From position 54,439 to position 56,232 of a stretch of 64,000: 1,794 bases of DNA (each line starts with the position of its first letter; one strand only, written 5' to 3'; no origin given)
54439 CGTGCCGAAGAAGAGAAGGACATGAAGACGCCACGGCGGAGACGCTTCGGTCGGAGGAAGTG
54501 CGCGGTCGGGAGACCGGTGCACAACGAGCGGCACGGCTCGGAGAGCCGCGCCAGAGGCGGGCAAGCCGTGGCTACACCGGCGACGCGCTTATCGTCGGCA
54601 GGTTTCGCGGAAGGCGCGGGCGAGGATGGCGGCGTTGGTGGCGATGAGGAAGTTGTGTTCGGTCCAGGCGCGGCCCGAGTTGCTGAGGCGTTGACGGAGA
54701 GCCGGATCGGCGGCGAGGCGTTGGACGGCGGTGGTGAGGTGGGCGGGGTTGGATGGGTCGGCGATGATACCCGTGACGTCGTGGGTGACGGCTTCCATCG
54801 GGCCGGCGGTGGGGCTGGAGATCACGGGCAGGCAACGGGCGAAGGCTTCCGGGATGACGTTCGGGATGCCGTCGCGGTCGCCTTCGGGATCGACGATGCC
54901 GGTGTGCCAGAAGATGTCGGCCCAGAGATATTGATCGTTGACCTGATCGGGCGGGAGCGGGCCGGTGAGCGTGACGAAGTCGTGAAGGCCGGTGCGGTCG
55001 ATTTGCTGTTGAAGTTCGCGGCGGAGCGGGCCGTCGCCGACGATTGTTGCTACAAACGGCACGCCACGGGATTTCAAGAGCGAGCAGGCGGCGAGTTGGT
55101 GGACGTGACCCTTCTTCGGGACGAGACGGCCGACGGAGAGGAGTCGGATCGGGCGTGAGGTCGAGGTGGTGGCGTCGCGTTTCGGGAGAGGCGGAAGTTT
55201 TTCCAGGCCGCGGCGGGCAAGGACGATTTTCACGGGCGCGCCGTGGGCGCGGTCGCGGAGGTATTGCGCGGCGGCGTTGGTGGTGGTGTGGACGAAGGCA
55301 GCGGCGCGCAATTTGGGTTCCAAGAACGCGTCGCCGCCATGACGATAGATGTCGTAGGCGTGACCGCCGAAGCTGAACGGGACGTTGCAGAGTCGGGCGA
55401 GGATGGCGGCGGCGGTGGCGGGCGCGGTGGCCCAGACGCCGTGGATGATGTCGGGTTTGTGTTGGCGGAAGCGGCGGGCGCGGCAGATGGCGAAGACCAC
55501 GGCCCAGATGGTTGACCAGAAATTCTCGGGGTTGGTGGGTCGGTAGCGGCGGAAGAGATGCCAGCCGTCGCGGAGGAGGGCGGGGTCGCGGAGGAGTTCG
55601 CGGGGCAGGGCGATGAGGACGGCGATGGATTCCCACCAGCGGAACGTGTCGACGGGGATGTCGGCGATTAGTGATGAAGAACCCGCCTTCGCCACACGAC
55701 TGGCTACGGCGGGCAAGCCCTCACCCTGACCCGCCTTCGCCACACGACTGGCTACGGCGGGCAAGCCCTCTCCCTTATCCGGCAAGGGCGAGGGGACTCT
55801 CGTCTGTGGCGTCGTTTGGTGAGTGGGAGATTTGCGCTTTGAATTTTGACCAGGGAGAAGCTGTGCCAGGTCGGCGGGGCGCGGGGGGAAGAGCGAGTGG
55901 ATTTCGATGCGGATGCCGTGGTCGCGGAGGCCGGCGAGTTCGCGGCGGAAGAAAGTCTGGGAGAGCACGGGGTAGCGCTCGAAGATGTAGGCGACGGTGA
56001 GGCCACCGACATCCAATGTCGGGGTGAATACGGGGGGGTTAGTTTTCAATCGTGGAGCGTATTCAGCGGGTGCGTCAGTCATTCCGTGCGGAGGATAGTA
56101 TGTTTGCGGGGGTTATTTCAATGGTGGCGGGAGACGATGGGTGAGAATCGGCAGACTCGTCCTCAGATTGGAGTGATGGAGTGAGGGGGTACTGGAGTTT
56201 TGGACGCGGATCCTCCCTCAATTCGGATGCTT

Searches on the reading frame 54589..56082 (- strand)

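Call 11: search_protein_families(library=pfam, proteins=[window:54589-56082:-], max_evalue=0.001)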
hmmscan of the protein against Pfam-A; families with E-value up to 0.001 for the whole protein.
window:54589-56082:- (497 aa): 5 families
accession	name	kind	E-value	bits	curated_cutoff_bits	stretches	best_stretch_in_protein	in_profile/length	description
PF00534.26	Glycos_transf_1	-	2.7e-29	102.3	26.4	1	305-473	9-172/172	Glycosyl transferases group 1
PF13692.12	Glyco_trans_1_4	-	5.1e-23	82.3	27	1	313-459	3-142/142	Glycosyl transferases group 1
PF13439.12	Glyco_transf_4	-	5.9e-07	30.1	28.5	1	175-292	38-165/170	Glycosyltransferase Family 4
PF13579.12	Glyco_trans_4_4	-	2e-06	28.7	29.7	1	189-288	57-154/158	Glycosyl transferase 4-like domain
PF13477.12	Glyco_trans_4_2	-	0.00025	21.7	23.4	1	205-264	70-130/139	Glycosyl transferase 4-like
